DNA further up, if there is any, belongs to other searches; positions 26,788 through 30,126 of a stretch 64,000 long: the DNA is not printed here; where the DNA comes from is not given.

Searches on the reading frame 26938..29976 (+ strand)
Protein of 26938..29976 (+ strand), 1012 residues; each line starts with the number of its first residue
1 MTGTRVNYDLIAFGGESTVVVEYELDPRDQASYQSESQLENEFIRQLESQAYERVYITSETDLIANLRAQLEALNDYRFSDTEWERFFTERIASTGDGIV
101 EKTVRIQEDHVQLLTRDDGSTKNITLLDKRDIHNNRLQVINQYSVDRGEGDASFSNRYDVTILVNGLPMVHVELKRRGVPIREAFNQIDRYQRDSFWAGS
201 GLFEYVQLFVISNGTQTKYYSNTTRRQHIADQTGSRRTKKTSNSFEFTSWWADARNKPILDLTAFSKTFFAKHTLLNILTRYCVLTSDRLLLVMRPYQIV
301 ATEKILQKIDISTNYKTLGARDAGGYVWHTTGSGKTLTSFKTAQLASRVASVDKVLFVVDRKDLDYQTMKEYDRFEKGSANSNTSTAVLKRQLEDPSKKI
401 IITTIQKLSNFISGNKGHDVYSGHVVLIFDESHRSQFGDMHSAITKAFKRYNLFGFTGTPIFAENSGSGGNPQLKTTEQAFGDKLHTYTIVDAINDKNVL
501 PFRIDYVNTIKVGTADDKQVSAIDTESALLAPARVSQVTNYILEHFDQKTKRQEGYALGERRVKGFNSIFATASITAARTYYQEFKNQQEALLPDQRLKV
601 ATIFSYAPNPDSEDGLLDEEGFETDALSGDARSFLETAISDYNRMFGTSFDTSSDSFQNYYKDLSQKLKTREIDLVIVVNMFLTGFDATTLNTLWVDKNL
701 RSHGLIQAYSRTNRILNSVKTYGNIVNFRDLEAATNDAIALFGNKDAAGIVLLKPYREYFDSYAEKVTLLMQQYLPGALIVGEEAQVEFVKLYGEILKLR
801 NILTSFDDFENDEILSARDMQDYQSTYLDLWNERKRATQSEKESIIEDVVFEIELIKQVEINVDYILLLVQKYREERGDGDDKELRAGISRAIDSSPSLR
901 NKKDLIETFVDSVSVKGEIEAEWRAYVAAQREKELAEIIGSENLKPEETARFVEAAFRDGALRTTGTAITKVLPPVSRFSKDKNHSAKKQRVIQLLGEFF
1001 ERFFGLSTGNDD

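Call 13: search_protein_families(library=padloc, proteins=[window:26938-29976:+], max_evalue=0.001)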
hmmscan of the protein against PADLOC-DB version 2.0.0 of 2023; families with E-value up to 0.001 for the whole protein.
window:26938-29976:+ (1012 aa): 8 families
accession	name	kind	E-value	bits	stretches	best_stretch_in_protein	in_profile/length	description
PDLC03048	REase_I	-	0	1181.7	1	32-1005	2-971/976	Type I restriction enzyme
PDLC03043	REase_I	-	2.4e-82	274.6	1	19-314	16-293/313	Type I restriction enzyme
PDLC03045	REase_I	-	1.7e-70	236.2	1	114-732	90-687/995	Type I restriction enzyme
PDLC03046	REase_I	-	3.1e-64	215.4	2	34-511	3-498/1025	Type I restriction enzyme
PDLC03040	REase_I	-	3.6e-49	165.4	1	35-774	6-724/1029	Type I restriction enzyme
PDLC03044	REase_I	-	5.3e-38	128.6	1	124-744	106-702/1034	Type I restriction enzyme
PDLC03041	REase_I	-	8.7e-27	91.5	2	123-502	118-517/1099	Type I restriction enzyme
PDLC02707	PbeA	-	9.2e-10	35.7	1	322-502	268-450/672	PbeA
